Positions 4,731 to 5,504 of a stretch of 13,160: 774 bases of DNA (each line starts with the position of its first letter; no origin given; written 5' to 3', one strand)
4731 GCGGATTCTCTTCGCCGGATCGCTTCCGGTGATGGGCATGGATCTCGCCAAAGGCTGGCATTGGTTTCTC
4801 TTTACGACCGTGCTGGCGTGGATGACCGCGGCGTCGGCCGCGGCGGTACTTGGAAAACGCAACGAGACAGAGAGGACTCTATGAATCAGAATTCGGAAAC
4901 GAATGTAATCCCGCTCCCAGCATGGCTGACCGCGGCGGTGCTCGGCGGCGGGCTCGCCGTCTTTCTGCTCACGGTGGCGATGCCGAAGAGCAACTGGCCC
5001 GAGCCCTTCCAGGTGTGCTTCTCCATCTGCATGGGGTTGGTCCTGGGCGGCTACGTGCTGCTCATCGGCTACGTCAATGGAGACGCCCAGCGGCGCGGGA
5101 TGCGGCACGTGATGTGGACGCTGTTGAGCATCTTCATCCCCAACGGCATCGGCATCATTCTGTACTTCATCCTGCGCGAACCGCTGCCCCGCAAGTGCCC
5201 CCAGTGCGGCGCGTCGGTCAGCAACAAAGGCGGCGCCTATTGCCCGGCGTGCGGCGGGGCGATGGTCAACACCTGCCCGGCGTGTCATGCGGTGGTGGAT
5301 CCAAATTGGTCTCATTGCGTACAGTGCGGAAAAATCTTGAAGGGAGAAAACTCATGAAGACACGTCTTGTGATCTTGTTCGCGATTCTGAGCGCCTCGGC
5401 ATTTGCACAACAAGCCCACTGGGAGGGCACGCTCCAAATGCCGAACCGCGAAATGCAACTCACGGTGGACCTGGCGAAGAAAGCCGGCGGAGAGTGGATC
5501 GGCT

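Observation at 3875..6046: Four translationally coupled genes: ECF sigma, minimal ZAS anti-sigma, 3-TM double-zinc-ribbon protein and a secreted tandem-domain protein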

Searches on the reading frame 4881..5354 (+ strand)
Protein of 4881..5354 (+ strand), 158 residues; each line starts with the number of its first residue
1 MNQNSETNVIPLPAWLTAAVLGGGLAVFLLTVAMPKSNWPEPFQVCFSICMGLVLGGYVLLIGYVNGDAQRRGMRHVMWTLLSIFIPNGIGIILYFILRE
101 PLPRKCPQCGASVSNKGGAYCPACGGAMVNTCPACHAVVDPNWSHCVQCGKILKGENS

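Call 3: search_protein_families(library=pfam, proteins=[window:4881-5354:+], max_evalue=1)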
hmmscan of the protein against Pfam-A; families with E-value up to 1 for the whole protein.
window:4881-5354:+ (158 aa): 18 families
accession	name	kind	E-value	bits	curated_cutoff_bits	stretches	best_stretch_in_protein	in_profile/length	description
PF12773.13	DZR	-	1.1e-10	42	27.3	2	106-150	1-45/45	Double zinc ribbon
PF17032.10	Zn_ribbon_15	-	2.4e-05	25.5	28.9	2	129-150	52-73/73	zinc-ribbon family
PF13240.11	Zn_Ribbon_1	-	0.00014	22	25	2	132-151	2-21/23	zinc-ribbon domain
PF18912.6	DZR_2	-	0.00078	19.7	27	1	102-136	6-40/56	Double zinc ribbon domain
PF13396.11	PLDc_N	-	0.0013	19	23.3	1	65-99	11-41/42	Phospholipase_D-nuclease N-terminal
PF13248.11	Zn_ribbon_3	-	0.0019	18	27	1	131-151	4-24/26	zinc-ribbon domain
PF23455.1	DUF7129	-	0.01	16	30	1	106-131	14-40/45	Domain of unknown function (DUF7129)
PF24463.1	DUF7577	-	0.025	14.6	28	1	131-150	4-23/27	Domain of unknown function (DUF7577)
PF21349.2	RUBY_RBDX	-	0.032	14.1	26.5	1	100-112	13-25/30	Rubrerythrin, rubredoxin-like domain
PF07191.17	Zn_ribbon_6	-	0.04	14.4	25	1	105-150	2-46/67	Double zinc ribbon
PF01155.25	HypA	-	0.063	13.7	28.9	1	100-129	67-97/112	Hydrogenase/urease nickel incorporation, metallochaperone, hypA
PF17848.7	Zn_ribbon_ACC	-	0.066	13.9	24.5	1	105-116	3-14/26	Acetyl-CoA carboxylase zinc finger domain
PF03119.21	DNA_ligase_ZBD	-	0.081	13.3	25.8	0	105-114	1-10/27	NAD-dependent DNA ligase C4 zinc finger domain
PF10164.14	BRI3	-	0.16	12.9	25.9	1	84-112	81-105/106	Brain protein I3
PF10856.13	DUF2678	-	0.16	12.3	27.8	1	32-96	50-113/118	Protein of unknown function (DUF2678)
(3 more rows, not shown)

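Call 4: search_protein_families(library=ncbifam, proteins=[window:4881-5354:+], max_evalue=1)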
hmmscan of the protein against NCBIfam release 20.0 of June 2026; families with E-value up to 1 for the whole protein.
window:4881-5354:+ (158 aa): 9 families
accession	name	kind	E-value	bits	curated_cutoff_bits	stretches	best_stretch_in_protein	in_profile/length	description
NF033497.1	rubre_like_arch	subfamily_domain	0.00051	19.7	32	2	106-131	3-29/34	rubrerythrin-like domain-containing protein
NF011149.0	PRK14559.1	equivalog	0.0066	15.2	374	1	105-152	3-50/642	serine/threonine phosphatase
NF047912.1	ECs_2282_CxxC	subfamily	0.034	14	37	1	121-154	5-38/60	ECs_2282 family putative zinc-binding protein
NF045720.1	rubredox_RCKP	subfamily_domain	0.074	12.7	45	1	103-112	19-28/34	RCKP-type rubredoxin-like domain-containing protein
NF011481.0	PRK14890.1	equivalog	0.16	12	61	1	102-150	8-57/61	putative Zn-ribbon RNA-binding protein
NF011302.0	PRK14714.1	equivalog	0.23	8.9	1791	1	104-151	681-727/1350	DNA-directed DNA polymerase II large subunit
NF049953.1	ribbon_DG_selen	exception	0.24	11.3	130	1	130-150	148-168/172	zinc ribbon-containing (seleno)protein DG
TIGR03601.1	B_an_ocin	subfamily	0.43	11.2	35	1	104-150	40-84/88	heterocycloanthracin/sonorensin family bacteriocin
NF001605.0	PRK00398.1-2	equivalog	0.97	9.4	63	0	105-125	3-25/43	DNA-directed RNA polymerase subunit P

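Call 19: find_homologous_proteins(query=window:4881-5354:+)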
Query window:4881-5354:+ (158 aa): 1277 proteins with E <= 0.001 among 2270 candidates; the best 120 are listed.
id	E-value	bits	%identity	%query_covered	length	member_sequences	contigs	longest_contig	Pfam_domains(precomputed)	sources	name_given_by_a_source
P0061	3.7e-105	367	100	100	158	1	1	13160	PF12773.14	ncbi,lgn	-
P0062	2.1e-60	222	63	97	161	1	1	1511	PF13240.12,PF12773.14,PF17032.11,PF13248.12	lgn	-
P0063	2.3e-60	222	65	95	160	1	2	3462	PF12773.14,PF17032.11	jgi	-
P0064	3.8e-59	218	63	97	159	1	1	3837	PF13240.12,PF12773.14,PF17032.11,PF13248.12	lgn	-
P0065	4.0e-59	217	65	97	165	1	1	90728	PF13240.12,PF12773.14,PF13248.12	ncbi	-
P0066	2.5e-57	212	64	95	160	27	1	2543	PF13240.12,PF12773.14,PF17032.11,PF13248.12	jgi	jgi:hypothetical protein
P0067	3.8e-57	211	60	95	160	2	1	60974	PF13240.12,PF12773.14,PF17032.11,PF13248.12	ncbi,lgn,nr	ncbi:MAG TPA: zinc ribbon domain-containing protein [Bryobacteraceae bacterium]|nr:zinc ribbon domai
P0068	6.2e-57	210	62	95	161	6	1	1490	PF13240.12,PF12773.14,PF17032.11,PF13248.12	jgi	jgi:hypothetical protein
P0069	1.3e-56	209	62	95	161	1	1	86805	PF13240.12,PF12773.14,PF17032.11,PF13248.12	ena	-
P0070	2.1e-56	209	60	95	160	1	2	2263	PF13240.12,PF12773.14,PF17032.11,PF13248.12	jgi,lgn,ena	-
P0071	1.4e-55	206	61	95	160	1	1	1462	PF13240.12,PF12773.14,PF17032.11,PF13248.12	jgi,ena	jgi:hypothetical protein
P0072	1.6e-55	206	62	95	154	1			PF13240.12,PF12773.14,PF17032.11,PF13248.12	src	-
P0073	4.6e-55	204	62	97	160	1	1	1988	PF13240.12,PF12773.14,PF17032.11,PF13248.12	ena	-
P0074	5.9e-55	204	61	92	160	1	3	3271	PF12773.14,PF17032.11,PF13248.12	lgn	-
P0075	6.4e-55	204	63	92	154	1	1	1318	PF13240.12,PF12773.14,PF17032.11,PF13248.12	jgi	-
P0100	1.6e-44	170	54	96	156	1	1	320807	PF13240.12,PF12773.14,PF17032.11,PF24460.2,PF13248.12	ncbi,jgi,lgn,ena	-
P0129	1.2e-42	164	50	86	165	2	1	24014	PF13240.12,PF12773.14,PF17032.11,PF24463.2,PF24460.2,PF13248.12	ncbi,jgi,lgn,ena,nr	ncbi:MAG TPA: zinc ribbon domain-containing protein [Candidatus Angelobacter sp.]|nr:zinc ribbon dom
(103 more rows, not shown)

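Call 23: find_related_loci(query=A3, collection=metagenome_contigs, flank=5000)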
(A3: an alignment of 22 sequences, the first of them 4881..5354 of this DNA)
Query A3 (158 aa) in metagenome_contigs; peptide patterns used: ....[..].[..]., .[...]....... (x = any residue, [..] = any of these).
600 stretches matched a pattern (row limit reached: there are more); 540 encode a relative of the query (tblastn E <= 1e-3); the best 80 are kept; 80 distinct loci.
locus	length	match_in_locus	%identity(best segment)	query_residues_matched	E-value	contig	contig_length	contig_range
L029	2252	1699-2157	60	5-154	3e-60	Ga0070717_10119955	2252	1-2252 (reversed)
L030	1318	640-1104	62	5-157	4e-60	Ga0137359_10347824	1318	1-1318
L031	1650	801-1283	62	5-157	1e-58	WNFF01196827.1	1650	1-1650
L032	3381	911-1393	62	5-157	1e-56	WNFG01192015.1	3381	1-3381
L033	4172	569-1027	58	5-154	1e-54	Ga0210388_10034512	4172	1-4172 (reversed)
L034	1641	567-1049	60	5-157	2e-56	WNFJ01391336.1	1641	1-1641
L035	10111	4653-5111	55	5-154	2e-51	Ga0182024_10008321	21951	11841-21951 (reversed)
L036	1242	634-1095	53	1-158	9e-53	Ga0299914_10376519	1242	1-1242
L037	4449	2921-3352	55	4-154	8e-50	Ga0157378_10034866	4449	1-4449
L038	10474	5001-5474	50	4-158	2e-48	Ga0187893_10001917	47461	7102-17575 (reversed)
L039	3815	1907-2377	52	1-154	4e-48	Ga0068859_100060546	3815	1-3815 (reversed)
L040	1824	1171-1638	54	4-156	8e-49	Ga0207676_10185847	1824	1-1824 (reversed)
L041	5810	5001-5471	52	1-154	4e-48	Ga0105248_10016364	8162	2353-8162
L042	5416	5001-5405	61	5-136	2e-48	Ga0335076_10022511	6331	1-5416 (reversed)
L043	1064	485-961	55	1-155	8e-51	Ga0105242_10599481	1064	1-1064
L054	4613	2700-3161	50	4-154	4e-46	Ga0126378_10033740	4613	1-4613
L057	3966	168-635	50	4-156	3e-45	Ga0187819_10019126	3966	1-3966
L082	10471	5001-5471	48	4-157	2e-43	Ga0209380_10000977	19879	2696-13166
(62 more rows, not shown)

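Call 38: search_protein_families(library=pfam, alignment_id=A3, max_evalue=1)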
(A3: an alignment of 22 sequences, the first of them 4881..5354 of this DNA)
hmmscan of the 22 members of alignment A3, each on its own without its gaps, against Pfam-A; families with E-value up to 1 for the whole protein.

A. member 1, window:4881-5354:+ (158 aa): 18 families
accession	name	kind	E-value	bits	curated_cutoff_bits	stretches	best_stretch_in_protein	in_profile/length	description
PF12773.13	DZR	-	1.1e-10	42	27.3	2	106-150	1-45/45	Double zinc ribbon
PF17032.10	Zn_ribbon_15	-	2.4e-05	25.5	28.9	2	129-150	52-73/73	zinc-ribbon family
PF13240.11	Zn_Ribbon_1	-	0.00014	22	25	2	132-151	2-21/23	zinc-ribbon domain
PF18912.6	DZR_2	-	0.00078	19.7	27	1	102-136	6-40/56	Double zinc ribbon domain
PF13396.11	PLDc_N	-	0.0013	19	23.3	1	65-99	11-41/42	Phospholipase_D-nuclease N-terminal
PF13248.11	Zn_ribbon_3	-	0.0019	18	27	1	131-151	4-24/26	zinc-ribbon domain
PF23455.1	DUF7129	-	0.01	16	30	1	106-131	14-40/45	Domain of unknown function (DUF7129)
PF24463.1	DUF7577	-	0.025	14.6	28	1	131-150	4-23/27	Domain of unknown function (DUF7577)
PF21349.2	RUBY_RBDX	-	0.032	14.1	26.5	1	100-112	13-25/30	Rubrerythrin, rubredoxin-like domain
PF07191.17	Zn_ribbon_6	-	0.04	14.4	25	1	105-150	2-46/67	Double zinc ribbon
PF01155.25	HypA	-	0.063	13.7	28.9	1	100-129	67-97/112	Hydrogenase/urease nickel incorporation, metallochaperone, hypA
PF17848.7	Zn_ribbon_ACC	-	0.066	13.9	24.5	1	105-116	3-14/26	Acetyl-CoA carboxylase zinc finger domain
PF03119.21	DNA_ligase_ZBD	-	0.081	13.3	25.8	0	105-114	1-10/27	NAD-dependent DNA ligase C4 zinc finger domain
PF10164.14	BRI3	-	0.16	12.9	25.9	1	84-112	81-105/106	Brain protein I3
PF10856.13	DUF2678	-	0.16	12.3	27.8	1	32-96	50-113/118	Protein of unknown function (DUF2678)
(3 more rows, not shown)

B. families by the number of members that match (of 22 scanned): 81 families (the first 25 are shown)
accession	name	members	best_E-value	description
PF12773.13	DZR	22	1.8e-11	Double zinc ribbon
PF13248.11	Zn_ribbon_3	22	6.7e-11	zinc-ribbon domain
PF13240.11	Zn_Ribbon_1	22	2.2e-10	zinc-ribbon domain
PF17032.10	Zn_ribbon_15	22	5.6e-10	zinc-ribbon family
PF24460.1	DUF7575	21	1.5e-06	Domain of unknown function (DUF7575)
PF18912.6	DZR_2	21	3.8e-05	Double zinc ribbon domain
PF13396.11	PLDc_N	17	0.0013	Phospholipase_D-nuclease N-terminal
PF07191.17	Zn_ribbon_6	15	0.018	Double zinc ribbon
PF24463.1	DUF7577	14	2.1e-06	Domain of unknown function (DUF7577)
PF10083.14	DUF2321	13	0.0024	Uncharacterized protein conserved in bacteria (DUF2321)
PF17848.7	Zn_ribbon_ACC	11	0.0021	Acetyl-CoA carboxylase zinc finger domain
PF22747.2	Zn_ribbon_DUF2089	10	0.0053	DUF2089 zinc ribbon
PF14803.11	Zn_ribbon_Nudix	9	0.00037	Nudix N-terminal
PF03119.21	DNA_ligase_ZBD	9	0.0084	NAD-dependent DNA ligase C4 zinc finger domain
PF07282.18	Cas12f1-like_TNB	8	0.006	Cas12f1-like, TNB domain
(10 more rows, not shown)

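Call 44: predict_structure(alignment_id=A3)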
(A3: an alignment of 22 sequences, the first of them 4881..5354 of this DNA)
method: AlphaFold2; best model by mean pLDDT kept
length: 158 residues; sequences in the alignment: 22
mean_pLDDT: 86.4   pTM: 0.53
mean pLDDT of the five models: 86.4, 84.7, 83.3, 82.1, 82.0
residues with pLDDT >= 90: 64; 70-90: 82; 50-70: 10; < 50: 2
segments of 3 or more residues with pLDDT < 50: none
pLDDT, mean of each block of 10 residues (from residue 1): 67 93 96 92 95 94 88 87 87 84 84 80 86 87 90 69
secondary structure, 60 per line:
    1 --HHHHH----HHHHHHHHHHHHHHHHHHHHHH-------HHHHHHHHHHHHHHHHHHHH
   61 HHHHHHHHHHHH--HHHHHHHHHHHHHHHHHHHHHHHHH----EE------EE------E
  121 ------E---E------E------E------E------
elements in order: H3-7 H12-33 H41-72 H75-99

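Call 60: search_protein_representatives(alignment_id=A3)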
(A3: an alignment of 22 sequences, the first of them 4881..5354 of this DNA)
Query: 22 sequences, 162 profile positions. Proteins with E-value up to 0.001 (for the whole library): 7494; up to 1e-10: 1340; up to 1e-30: 91. The best 150 are listed.
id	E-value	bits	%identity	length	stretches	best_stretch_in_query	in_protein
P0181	7.4e-70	250.2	-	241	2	3-158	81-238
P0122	1.1e-68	246.4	-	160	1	1-159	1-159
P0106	2.1e-65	235.7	-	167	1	1-160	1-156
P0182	2.3e-64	232.3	-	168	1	1-158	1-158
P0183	4.9e-62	224.7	-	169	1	1-160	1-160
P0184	2.8e-59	215.8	-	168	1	1-159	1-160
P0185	1.8e-58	213.1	-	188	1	5-158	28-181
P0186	7.4e-57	207.9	-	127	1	42-159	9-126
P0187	8.2e-57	207.8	-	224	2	4-157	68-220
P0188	6.8e-55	201.5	-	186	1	6-160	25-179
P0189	4.6e-52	192.3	-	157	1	1-159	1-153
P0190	1.6e-49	184.1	-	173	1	1-157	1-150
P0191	2.8e-49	183.3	-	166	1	1-158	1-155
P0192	3.8e-49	182.8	-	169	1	4-157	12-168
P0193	5.2e-49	182.4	-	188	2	36-160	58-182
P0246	4.8e-34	133.7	-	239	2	52-159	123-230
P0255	3.6e-33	130.9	-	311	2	60-158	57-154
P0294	2.3e-28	115.3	-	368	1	54-160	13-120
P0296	3.0e-28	114.9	-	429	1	51-157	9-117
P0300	5.4e-28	114.1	-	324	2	50-159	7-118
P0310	1.4e-27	112.7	-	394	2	41-159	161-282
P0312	1.8e-27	112.4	-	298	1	52-158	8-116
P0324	7.9e-27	110.3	-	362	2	24-158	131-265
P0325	8.1e-27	110.2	-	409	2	60-159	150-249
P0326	8.2e-27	110.2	-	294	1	52-157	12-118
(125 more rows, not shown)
